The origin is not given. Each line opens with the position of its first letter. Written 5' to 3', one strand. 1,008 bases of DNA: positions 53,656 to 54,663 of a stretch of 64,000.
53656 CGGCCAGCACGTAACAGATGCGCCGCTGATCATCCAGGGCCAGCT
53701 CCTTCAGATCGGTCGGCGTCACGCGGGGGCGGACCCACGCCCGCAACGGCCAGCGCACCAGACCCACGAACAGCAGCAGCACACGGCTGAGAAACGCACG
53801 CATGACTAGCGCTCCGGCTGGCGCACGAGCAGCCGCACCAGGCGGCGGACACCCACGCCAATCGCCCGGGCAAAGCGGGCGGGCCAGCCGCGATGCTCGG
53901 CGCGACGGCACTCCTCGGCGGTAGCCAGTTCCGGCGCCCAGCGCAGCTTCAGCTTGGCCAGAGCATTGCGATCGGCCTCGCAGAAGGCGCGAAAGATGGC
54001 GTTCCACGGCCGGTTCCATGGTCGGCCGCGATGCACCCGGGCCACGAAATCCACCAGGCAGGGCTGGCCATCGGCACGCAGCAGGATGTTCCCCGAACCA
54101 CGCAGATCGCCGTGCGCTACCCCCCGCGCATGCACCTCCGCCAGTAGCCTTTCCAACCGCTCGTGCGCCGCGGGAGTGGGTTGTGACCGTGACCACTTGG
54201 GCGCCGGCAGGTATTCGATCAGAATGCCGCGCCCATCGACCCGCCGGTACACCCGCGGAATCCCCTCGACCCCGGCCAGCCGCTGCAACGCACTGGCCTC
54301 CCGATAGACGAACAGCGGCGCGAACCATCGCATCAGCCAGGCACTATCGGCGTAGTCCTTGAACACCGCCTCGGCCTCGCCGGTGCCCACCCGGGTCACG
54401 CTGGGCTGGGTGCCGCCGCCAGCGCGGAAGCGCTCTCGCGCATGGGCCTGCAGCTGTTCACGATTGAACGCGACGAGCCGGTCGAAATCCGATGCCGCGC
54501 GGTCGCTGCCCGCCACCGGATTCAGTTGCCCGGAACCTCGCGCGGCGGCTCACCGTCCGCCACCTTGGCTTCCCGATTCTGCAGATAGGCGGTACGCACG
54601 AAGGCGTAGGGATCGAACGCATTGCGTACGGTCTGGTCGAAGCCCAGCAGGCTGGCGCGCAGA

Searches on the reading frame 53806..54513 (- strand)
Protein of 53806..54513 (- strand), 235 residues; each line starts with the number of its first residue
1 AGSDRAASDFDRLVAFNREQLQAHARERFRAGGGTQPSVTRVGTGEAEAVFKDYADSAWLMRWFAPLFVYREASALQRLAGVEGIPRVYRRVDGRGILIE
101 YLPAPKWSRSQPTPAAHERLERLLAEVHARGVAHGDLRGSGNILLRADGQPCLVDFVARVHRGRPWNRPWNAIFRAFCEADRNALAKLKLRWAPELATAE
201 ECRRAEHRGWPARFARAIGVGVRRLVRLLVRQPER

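Call 101: search_protein_families(library=pfam, proteins=[window:53806-54513:-], max_evalue=0.001)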
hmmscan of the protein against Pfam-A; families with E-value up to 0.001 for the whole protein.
window:53806-54513:- (235 aa): 1 family
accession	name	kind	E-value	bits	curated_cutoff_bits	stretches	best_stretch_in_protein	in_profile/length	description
PF01636.29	APH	-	0.0005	20.3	23.2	0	71-191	39-227/239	Phosphotransferase enzyme family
